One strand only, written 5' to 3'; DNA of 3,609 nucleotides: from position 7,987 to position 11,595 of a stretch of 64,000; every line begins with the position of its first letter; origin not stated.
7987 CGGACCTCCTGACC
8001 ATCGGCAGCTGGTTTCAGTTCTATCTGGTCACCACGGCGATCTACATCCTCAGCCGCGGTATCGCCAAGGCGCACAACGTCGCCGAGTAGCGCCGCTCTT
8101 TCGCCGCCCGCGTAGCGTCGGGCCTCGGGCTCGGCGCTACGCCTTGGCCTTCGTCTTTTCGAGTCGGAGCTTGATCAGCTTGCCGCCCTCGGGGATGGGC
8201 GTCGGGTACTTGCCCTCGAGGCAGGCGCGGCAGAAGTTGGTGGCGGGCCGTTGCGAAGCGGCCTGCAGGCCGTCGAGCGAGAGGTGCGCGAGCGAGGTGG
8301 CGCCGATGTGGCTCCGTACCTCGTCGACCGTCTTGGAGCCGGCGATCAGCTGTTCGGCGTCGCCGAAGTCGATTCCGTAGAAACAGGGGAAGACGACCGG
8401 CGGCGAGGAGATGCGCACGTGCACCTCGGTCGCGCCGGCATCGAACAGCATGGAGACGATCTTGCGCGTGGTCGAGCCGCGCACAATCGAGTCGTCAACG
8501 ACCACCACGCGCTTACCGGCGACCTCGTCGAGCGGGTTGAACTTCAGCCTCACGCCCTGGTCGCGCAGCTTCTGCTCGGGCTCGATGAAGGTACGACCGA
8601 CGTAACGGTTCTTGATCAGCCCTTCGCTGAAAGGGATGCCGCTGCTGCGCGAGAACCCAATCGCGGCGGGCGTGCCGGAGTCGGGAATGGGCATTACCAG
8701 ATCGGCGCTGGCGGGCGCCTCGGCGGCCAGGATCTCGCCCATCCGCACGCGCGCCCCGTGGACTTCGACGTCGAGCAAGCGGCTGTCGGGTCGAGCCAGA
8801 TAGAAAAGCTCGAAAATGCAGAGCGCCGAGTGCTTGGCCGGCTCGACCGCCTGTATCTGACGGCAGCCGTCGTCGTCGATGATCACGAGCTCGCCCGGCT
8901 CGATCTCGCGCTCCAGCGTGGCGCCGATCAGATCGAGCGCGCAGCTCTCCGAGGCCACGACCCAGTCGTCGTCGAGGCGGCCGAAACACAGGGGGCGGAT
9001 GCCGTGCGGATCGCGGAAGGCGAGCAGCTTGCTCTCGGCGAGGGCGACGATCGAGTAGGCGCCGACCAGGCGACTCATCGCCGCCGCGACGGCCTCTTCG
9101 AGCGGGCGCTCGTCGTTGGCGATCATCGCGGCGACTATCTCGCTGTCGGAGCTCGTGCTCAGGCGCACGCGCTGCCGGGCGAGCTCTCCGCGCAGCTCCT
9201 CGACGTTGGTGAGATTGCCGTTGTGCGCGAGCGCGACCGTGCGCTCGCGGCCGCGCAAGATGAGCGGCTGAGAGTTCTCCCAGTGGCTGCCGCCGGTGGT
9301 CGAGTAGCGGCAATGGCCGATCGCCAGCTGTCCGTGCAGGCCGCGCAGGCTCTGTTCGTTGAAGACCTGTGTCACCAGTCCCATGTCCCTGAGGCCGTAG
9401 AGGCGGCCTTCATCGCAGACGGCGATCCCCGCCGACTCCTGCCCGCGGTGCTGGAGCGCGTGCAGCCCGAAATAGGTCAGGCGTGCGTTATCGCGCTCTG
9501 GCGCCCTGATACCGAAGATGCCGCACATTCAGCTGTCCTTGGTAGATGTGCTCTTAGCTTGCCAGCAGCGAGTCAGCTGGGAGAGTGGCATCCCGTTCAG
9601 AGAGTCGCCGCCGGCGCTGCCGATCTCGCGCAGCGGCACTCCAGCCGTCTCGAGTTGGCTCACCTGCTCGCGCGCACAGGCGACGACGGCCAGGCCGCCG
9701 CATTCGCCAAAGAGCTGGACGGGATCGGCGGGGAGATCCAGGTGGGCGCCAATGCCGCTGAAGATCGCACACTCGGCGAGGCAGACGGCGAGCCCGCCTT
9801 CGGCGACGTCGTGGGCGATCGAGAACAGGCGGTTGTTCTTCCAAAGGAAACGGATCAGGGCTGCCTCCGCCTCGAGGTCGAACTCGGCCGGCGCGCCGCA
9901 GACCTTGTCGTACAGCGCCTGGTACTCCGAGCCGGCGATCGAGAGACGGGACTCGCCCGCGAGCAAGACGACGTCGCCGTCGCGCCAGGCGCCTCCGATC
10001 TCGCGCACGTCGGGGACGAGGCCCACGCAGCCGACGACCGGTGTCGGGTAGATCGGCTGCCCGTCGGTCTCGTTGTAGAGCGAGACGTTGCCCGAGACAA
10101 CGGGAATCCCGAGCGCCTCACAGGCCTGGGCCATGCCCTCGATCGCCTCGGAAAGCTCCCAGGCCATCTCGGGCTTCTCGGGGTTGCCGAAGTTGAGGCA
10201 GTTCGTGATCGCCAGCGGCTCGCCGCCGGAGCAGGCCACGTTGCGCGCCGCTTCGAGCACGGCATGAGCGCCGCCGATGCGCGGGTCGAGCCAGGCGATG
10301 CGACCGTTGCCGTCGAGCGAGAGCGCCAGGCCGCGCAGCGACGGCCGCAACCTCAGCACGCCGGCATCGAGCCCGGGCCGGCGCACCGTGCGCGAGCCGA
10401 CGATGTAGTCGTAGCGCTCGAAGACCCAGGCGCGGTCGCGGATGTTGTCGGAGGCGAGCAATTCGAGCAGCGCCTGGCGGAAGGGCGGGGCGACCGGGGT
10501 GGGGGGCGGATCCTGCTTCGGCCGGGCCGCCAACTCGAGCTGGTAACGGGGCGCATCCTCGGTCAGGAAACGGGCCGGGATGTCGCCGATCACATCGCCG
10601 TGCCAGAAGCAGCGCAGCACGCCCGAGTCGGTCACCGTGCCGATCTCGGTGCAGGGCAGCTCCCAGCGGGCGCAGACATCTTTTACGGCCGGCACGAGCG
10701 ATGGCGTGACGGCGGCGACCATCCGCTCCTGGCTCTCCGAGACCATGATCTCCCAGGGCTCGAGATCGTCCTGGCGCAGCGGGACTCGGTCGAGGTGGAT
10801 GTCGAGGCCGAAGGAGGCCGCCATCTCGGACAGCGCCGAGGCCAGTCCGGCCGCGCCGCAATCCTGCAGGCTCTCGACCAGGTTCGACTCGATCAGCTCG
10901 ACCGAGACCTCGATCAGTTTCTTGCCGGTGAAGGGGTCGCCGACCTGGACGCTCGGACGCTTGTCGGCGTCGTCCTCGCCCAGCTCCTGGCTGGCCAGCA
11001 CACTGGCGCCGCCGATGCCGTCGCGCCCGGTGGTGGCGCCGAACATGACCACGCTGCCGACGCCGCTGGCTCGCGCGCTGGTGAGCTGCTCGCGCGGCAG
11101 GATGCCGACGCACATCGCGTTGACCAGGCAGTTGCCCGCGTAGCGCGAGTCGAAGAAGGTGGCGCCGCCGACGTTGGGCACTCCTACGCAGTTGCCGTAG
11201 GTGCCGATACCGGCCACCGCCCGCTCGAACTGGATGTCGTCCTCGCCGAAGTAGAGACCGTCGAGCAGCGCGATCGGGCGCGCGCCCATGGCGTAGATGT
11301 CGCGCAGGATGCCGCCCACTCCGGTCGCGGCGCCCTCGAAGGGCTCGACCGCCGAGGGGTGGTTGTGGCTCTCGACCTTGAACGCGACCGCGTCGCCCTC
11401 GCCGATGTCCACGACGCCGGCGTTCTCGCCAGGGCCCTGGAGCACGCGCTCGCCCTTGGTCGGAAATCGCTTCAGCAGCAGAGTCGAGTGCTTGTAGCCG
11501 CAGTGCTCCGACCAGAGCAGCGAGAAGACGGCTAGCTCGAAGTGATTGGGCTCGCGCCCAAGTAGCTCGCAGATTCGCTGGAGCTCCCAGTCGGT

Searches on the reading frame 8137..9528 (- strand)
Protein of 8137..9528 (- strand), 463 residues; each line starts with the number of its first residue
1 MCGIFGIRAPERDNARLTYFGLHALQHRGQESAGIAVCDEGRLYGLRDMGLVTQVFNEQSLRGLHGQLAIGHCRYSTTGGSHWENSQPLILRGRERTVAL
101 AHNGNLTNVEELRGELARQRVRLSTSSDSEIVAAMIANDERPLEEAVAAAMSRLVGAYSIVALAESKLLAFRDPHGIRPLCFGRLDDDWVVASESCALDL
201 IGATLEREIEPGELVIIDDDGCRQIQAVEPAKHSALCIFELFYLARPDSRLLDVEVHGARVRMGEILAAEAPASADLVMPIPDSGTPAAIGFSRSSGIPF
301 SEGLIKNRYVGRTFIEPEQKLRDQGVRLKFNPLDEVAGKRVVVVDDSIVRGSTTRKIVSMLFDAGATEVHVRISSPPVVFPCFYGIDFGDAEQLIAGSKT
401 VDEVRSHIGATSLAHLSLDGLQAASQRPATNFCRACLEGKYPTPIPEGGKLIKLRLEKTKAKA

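Call 67: search_protein_families(library=pfam, proteins=[window:8137-9528:-], max_evalue=0.00001)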
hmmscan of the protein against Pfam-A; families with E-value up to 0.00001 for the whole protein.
window:8137-9528:- (463 aa): 4 families
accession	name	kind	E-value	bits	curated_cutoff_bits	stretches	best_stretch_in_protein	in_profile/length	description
PF13522.11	GATase_6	-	4.1e-20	72.6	27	1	66-194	10-130/130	Glutamine amidotransferase domain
PF13537.11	GATase_7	-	2.8e-19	69.8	25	1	84-198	11-121/123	Glutamine amidotransferase domain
PF00156.33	Pribosyltran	-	1.1e-06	28.5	26.3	1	271-371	26-120/158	Phosphoribosyl transferase domain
PF13230.11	GATase_4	-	9e-06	25.2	23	0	64-132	69-133/272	Glutamine amidotransferases class-II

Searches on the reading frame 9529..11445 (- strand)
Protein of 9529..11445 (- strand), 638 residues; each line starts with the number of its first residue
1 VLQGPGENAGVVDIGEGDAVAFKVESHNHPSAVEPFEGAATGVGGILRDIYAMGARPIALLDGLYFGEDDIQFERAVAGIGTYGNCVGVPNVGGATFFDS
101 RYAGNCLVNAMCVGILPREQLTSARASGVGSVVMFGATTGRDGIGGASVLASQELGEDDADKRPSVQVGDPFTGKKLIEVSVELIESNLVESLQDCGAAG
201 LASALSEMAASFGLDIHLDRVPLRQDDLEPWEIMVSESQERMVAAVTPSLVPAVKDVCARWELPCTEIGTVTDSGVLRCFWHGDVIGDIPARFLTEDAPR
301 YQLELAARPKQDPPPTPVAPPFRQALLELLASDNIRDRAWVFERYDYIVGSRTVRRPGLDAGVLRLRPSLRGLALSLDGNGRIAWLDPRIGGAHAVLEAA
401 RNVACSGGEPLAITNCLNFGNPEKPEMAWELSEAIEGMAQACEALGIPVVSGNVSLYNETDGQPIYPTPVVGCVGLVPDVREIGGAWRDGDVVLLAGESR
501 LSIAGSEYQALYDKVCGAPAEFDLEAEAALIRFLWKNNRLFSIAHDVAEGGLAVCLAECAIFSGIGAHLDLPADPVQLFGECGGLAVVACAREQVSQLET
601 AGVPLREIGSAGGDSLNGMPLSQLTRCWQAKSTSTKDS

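Call 67: search_protein_families(library=pfam, proteins=[window:9529-11445:-], max_evalue=0.00001)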
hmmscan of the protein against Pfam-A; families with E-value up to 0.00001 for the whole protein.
window:9529-11445:- (638 aa): 2 families
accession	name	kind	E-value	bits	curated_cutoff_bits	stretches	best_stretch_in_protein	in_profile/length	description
PF00586.29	AIRS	-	6.2e-55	184.9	24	2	6-115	1-111/112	AIR synthase related protein, N-terminal domain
PF02769.27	AIRS_C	-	3.8e-45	154.3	23.1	2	129-281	2-155/156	AIR synthase related protein, C-terminal domain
